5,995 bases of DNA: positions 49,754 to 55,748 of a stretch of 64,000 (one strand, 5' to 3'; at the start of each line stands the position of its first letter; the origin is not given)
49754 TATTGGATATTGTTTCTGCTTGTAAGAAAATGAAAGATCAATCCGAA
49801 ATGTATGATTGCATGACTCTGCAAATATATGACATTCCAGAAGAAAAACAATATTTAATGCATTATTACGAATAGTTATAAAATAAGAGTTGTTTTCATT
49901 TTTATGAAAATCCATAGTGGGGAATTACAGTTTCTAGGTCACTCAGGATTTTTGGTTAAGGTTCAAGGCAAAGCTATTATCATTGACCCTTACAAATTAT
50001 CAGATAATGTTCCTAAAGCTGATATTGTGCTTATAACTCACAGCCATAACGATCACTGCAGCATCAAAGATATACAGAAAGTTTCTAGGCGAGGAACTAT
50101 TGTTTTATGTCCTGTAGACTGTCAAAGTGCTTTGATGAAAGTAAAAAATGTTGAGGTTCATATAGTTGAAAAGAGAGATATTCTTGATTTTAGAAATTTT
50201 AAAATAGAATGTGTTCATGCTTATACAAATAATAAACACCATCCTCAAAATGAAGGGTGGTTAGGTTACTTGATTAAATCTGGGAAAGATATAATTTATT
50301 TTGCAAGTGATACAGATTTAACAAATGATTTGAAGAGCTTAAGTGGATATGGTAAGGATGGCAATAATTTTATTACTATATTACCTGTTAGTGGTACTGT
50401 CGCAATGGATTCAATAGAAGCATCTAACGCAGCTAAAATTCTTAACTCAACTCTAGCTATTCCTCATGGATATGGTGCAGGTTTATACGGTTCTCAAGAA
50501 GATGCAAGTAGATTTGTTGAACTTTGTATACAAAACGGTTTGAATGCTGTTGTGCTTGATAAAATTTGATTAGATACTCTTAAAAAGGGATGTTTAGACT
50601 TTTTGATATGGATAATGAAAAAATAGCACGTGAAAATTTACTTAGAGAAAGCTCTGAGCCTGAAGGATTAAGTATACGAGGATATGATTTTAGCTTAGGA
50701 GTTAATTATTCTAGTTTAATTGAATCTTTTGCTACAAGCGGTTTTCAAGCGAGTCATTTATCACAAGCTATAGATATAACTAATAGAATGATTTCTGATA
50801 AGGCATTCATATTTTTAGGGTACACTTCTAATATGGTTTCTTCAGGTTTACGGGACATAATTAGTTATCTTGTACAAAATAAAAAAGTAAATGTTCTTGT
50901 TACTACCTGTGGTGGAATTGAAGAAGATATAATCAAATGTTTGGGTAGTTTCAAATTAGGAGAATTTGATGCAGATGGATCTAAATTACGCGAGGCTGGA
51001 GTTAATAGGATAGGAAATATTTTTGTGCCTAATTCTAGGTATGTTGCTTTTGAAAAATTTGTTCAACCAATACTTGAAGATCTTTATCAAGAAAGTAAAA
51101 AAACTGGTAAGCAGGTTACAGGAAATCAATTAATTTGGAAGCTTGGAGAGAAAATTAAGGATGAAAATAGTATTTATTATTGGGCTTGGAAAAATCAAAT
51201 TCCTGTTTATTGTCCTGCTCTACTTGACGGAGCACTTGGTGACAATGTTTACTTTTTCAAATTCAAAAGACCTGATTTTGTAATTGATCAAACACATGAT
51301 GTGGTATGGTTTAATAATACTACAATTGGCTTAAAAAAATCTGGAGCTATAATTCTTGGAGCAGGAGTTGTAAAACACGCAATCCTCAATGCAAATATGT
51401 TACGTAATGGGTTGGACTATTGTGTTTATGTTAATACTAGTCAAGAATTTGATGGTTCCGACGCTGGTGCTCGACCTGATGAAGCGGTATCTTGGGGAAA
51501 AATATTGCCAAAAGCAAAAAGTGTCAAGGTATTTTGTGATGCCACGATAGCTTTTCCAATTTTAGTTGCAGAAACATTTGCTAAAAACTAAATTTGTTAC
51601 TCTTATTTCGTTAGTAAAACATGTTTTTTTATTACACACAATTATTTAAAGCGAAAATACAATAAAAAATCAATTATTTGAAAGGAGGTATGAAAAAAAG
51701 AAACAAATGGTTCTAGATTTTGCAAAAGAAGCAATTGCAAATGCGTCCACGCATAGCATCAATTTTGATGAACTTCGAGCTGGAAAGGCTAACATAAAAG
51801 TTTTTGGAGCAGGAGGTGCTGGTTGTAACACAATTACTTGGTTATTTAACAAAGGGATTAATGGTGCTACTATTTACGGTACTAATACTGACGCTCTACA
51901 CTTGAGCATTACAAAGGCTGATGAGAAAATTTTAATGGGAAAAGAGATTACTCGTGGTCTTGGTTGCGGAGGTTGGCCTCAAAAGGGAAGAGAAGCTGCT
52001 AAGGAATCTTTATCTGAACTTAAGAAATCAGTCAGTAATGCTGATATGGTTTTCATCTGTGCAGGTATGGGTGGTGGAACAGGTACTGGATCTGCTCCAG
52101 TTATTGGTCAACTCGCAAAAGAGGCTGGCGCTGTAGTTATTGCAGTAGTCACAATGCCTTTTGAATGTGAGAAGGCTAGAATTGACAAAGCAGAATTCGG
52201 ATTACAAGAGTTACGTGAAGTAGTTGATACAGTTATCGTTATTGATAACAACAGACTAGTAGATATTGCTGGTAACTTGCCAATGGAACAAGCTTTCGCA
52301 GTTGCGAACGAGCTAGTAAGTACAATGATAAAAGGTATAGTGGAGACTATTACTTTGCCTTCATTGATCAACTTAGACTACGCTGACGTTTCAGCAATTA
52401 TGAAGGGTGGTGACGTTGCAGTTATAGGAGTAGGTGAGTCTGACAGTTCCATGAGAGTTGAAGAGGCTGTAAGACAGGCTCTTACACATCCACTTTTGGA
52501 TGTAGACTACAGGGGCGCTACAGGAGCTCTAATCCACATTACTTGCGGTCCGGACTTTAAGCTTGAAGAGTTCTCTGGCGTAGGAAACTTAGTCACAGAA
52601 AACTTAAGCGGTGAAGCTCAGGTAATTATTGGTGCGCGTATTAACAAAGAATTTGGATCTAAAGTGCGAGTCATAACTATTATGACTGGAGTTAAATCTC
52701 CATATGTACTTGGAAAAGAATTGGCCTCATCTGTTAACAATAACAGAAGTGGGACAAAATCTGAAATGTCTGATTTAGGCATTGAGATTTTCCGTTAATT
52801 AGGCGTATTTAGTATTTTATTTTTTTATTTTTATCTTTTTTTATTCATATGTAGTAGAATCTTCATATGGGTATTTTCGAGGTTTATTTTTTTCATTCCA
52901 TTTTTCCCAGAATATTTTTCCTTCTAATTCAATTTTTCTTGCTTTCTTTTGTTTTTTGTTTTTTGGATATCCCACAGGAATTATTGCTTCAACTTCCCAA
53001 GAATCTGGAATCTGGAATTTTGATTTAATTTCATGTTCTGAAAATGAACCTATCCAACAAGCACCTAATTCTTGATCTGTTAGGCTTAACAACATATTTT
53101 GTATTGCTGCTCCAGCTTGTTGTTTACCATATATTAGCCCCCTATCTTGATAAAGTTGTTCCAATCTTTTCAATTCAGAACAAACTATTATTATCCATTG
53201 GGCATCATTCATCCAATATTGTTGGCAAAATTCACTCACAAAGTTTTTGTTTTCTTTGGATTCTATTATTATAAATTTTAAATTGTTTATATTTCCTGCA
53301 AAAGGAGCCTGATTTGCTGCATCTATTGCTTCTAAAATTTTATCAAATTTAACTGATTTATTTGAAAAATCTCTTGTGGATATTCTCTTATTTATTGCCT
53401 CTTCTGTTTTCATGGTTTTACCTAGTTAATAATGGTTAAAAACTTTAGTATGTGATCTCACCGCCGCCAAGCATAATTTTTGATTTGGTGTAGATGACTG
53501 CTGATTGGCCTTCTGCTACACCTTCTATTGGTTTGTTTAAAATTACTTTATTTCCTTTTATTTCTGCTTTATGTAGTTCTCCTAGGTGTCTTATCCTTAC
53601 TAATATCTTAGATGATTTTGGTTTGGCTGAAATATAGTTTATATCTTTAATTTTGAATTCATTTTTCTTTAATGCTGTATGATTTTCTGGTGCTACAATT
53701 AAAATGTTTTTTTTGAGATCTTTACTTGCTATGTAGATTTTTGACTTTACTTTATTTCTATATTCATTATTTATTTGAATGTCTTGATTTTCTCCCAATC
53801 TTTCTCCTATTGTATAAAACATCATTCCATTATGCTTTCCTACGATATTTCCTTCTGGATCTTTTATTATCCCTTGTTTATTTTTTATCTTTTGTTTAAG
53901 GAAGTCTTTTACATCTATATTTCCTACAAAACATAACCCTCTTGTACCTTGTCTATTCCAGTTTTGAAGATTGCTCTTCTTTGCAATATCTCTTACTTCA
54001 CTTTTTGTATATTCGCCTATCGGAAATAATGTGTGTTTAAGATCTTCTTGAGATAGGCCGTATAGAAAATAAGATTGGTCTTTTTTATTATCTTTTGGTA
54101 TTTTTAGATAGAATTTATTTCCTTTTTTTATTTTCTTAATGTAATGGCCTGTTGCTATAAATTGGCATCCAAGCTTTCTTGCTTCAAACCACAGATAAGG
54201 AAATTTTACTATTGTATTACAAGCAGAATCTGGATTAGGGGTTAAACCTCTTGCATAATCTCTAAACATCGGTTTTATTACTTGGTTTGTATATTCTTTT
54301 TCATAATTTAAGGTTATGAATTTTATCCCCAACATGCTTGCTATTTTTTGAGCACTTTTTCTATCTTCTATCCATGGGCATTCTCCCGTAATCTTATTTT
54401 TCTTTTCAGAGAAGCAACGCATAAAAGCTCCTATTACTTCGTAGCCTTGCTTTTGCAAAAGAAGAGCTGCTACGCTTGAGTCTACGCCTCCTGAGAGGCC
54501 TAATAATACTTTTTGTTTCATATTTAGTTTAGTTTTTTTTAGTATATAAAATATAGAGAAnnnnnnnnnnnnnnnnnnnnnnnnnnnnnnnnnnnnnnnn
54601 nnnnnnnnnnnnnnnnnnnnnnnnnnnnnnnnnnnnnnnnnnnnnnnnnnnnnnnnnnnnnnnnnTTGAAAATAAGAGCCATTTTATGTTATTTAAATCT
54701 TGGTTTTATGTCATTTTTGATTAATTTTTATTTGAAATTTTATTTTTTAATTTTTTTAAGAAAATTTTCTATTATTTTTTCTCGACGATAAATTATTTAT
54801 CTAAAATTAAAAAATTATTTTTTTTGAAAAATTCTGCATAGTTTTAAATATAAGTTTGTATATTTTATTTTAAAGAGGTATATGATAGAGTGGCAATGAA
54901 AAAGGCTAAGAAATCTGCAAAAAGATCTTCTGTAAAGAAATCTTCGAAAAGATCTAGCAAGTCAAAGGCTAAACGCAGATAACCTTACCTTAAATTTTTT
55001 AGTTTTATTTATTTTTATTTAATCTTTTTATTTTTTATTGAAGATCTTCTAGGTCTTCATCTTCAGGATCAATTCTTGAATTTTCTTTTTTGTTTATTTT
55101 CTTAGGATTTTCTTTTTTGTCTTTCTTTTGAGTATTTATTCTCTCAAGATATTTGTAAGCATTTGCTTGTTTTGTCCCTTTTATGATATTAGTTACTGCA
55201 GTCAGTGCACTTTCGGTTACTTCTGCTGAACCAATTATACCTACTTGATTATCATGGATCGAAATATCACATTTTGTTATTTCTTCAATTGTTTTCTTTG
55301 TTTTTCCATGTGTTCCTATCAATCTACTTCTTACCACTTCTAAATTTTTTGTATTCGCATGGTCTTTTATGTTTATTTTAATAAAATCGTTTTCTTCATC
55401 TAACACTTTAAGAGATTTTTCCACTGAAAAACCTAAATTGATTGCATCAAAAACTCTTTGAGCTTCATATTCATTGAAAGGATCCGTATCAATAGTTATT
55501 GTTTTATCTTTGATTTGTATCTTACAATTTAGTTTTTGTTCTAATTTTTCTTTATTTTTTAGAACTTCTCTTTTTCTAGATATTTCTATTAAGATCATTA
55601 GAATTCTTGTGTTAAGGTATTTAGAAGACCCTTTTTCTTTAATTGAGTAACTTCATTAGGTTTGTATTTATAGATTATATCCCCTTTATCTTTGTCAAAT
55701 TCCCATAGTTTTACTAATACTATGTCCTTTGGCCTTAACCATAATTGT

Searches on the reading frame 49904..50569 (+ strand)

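Call 45: search_protein_families(library=pfam, proteins=[window:49904-50569:+], max_evalue=0.0001)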
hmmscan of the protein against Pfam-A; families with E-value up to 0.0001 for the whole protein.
window:49904-50569:+ (221 aa): 2 families
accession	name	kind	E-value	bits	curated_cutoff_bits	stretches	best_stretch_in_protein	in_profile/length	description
PF13483.12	Lactamase_B_3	-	4.4e-22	79.2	24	1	7-187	1-158/160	Beta-lactamase superfamily domain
PF12706.13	Lactamase_B_2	-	1.1e-13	51.7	27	1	28-141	20-147/200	Beta-lactamase superfamily domain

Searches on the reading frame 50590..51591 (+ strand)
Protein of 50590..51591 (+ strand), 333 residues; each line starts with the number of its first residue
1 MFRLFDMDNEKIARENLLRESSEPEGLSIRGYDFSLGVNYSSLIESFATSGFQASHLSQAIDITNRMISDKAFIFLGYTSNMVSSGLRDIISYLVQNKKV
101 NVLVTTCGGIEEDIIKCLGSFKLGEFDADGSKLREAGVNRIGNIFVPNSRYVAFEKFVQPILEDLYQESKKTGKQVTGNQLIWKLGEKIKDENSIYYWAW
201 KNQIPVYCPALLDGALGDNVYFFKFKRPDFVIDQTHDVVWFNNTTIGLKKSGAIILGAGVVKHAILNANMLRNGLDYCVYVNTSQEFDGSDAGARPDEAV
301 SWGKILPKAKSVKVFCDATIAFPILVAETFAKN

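Call 45: search_protein_families(library=pfam, proteins=[window:50590-51591:+], max_evalue=0.0001)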
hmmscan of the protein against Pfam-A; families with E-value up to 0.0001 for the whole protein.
window:50590-51591:+ (333 aa): 1 family
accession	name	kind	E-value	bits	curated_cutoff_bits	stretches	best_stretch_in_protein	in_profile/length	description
PF01916.23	DS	-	3.5e-114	381.4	27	1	43-328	2-287/288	Deoxyhypusine synthase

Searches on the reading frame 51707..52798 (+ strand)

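Call 45: search_protein_families(library=pfam, proteins=[window:51707-52798:+], max_evalue=0.0001)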
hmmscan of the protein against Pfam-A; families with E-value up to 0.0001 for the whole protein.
window:51707-52798:+ (363 aa): 2 families
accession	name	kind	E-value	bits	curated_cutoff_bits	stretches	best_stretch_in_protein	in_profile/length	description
PF00091.31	Tubulin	-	1.4e-43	149.9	33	1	29-188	1-189/190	Tubulin/FtsZ family, GTPase domain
PF12327.13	FtsZ_C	-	1.5e-30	105.8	27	1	237-330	2-95/95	FtsZ family, C-terminal domain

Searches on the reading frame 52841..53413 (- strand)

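Call 45: search_protein_families(library=pfam, proteins=[window:52841-53413:-], max_evalue=0.0001)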
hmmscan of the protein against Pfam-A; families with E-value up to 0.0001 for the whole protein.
window:52841-53413:- (190 aa): 2 families
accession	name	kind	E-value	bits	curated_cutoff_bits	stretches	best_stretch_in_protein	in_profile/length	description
PF00881.29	Nitroreductase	-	3.5e-27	96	23.5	2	61-149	80-167/167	Nitroreductase family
PF14512.11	TM1586_NiRdase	-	3.5e-13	50.1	27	1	4-160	3-143/215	Putative TM nitroreductase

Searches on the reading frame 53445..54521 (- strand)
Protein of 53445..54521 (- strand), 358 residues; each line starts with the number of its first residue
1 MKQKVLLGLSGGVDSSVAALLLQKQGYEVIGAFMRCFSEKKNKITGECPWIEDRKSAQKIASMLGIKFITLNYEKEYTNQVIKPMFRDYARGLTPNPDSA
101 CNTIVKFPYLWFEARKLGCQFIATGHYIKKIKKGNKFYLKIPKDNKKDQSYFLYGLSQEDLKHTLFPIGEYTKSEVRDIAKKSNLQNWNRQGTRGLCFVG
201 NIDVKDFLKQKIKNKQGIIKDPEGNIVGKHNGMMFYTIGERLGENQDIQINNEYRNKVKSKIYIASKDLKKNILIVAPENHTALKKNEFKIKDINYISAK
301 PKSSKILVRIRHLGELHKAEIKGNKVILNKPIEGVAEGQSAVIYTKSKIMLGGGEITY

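Call 45: search_protein_families(library=pfam, proteins=[window:53445-54521:-], max_evalue=0.0001)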
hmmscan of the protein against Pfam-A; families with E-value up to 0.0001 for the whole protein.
window:53445-54521:- (358 aa): 4 families
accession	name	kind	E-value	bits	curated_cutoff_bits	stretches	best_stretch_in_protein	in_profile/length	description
PF03054.22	tRNA_Me_trans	-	5.2e-71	238.9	20.6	1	3-200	1-201/202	tRNA methyl transferase HUP domain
PF20259.3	tRNA_Me_trans_M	-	1e-15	57.4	27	1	205-277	1-65/66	tRNA methyl transferase PRC-barrel domain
PF20258.4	tRNA_Me_trans_C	-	8.2e-12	45.7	20.6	1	287-356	2-77/77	Aminomethyltransferase beta-barrel domain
PF02540.23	NAD_synthase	-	2.8e-06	27.1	21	1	3-74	19-82/242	NAD synthase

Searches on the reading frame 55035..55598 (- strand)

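Call 83: search_protein_families(library=pfam, proteins=[window:55035-55598:-], max_evalue=0.5)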
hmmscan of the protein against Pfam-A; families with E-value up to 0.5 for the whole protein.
window:55035-55598:- (187 aa): 4 families
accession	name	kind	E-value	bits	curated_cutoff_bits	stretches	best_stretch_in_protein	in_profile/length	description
PF21800.4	KH_KRR1_2nd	-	1.5e-09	38.2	27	1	75-140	6-72/91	KRR1 small subunit processome component, second KH domain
PF00013.35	KH_1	-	6.5e-06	26.3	21.5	1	91-135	12-64/66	KH domain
PF22891.2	KH_PNO1_2nd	-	5.7e-05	23.6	27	1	85-154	17-86/90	Eukaryotic type KH-domain (KH-domain type I) (327.11.2)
PF22675.2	KH-I_KHDC4-BBP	-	0.0013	19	30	1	89-129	7-47/76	KHDC4/BBP-like, KH-domain type I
